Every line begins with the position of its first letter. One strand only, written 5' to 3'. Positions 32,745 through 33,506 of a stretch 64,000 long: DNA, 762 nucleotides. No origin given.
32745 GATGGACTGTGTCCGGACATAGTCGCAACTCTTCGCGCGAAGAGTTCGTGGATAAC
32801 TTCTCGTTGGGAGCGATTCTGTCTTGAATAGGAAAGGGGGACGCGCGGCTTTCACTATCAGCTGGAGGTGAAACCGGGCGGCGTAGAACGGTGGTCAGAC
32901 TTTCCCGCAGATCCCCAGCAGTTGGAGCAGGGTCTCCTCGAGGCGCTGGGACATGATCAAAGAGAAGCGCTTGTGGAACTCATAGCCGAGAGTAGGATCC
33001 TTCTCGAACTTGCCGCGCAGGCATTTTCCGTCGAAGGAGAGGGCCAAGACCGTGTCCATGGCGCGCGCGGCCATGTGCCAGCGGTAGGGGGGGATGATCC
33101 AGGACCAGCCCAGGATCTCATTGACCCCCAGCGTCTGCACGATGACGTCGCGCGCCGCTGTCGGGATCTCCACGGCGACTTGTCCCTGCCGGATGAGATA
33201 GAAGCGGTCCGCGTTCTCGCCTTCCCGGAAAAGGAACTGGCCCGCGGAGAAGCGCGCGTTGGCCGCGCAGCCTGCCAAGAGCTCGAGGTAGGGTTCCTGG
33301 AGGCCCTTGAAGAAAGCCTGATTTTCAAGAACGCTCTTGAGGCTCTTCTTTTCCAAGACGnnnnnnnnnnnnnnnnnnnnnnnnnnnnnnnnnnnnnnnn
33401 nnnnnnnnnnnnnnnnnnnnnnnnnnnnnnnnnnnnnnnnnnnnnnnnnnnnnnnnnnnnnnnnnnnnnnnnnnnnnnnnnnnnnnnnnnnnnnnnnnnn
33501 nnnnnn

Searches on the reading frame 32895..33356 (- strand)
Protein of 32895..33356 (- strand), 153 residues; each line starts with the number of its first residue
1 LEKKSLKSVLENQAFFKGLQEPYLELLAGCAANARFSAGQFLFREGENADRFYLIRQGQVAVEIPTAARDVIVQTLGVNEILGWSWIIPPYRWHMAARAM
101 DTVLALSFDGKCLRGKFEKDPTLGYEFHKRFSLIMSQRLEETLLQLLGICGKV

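Call 55: search_protein_families(library=pfam, proteins=[window:32895-33356:-], max_evalue=0.001)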
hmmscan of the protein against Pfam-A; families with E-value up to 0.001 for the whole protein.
window:32895-33356:- (153 aa): 1 family
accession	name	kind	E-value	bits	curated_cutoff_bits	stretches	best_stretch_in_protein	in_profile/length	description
PF00027.35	cNMP_binding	-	1e-11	45.1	27.5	1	35-119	3-88/89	Cyclic nucleotide-binding domain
